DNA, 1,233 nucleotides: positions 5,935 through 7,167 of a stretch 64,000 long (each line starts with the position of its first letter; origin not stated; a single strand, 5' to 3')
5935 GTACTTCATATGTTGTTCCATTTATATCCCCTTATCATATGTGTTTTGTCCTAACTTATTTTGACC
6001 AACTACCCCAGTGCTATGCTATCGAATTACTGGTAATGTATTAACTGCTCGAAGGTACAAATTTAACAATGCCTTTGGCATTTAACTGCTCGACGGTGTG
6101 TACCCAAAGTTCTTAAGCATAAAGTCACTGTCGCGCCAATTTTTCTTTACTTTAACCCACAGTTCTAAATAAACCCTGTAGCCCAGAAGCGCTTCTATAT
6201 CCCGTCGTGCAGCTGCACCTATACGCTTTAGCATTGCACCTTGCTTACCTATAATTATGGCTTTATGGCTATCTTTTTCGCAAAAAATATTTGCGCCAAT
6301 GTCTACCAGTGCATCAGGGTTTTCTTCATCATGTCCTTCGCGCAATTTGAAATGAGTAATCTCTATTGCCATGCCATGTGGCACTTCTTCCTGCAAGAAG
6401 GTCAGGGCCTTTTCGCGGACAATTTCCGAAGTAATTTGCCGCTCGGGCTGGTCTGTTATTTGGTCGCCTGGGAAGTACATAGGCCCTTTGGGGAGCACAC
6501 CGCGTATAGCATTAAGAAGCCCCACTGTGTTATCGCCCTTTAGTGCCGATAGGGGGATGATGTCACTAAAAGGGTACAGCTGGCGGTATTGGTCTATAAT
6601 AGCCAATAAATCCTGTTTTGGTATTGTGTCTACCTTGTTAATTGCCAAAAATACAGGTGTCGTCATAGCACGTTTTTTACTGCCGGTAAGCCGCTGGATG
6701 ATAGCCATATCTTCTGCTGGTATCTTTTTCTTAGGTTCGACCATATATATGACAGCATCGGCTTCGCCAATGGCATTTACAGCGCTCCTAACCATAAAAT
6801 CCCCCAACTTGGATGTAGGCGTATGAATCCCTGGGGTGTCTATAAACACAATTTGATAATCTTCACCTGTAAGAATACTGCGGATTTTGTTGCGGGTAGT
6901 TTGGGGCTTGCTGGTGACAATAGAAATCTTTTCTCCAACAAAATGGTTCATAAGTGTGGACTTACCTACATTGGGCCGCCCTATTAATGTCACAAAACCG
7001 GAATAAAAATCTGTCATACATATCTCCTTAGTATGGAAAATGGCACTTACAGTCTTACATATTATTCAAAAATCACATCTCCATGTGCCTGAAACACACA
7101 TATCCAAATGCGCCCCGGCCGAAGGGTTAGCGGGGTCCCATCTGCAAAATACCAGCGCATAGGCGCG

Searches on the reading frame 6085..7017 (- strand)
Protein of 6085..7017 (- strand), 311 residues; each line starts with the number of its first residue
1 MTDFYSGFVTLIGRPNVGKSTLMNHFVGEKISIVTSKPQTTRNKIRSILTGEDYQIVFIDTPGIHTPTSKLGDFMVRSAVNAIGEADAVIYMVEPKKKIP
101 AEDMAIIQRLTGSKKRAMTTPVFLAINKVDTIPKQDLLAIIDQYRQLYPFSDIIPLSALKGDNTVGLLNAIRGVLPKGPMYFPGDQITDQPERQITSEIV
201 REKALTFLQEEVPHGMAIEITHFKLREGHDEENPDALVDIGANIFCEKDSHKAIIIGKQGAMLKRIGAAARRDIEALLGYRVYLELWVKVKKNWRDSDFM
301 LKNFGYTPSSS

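Call 59: search_protein_families(library=pfam, proteins=[window:6085-7017:-], max_evalue=0.00001)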
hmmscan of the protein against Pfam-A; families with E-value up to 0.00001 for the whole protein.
window:6085-7017:- (311 aa): 6 families
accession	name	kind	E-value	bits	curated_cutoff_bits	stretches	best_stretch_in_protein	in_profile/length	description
PF01926.29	MMR_HSR1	-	1.9e-24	86.4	21.9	1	9-128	2-113/113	50S ribosome-binding GTPase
PF07650.23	KH_2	-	4.2e-19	68.6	22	1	232-295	14-78/78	KH domain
PF02421.24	FeoB_N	-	7.1e-11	42.3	27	1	9-168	3-153/156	Ferrous iron transport protein B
PF00009.33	GTP_EFTU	-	4.4e-09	36.6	26.5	1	44-176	65-187/188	Elongation factor Tu GTP binding domain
PF00350.29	Dynamin_N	-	3.9e-07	30.7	27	0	9-42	1-34/168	Dynamin family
PF03193.22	RsgA_GTPase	-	5.8e-06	26.7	30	0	8-66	108-170/174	RsgA GTPase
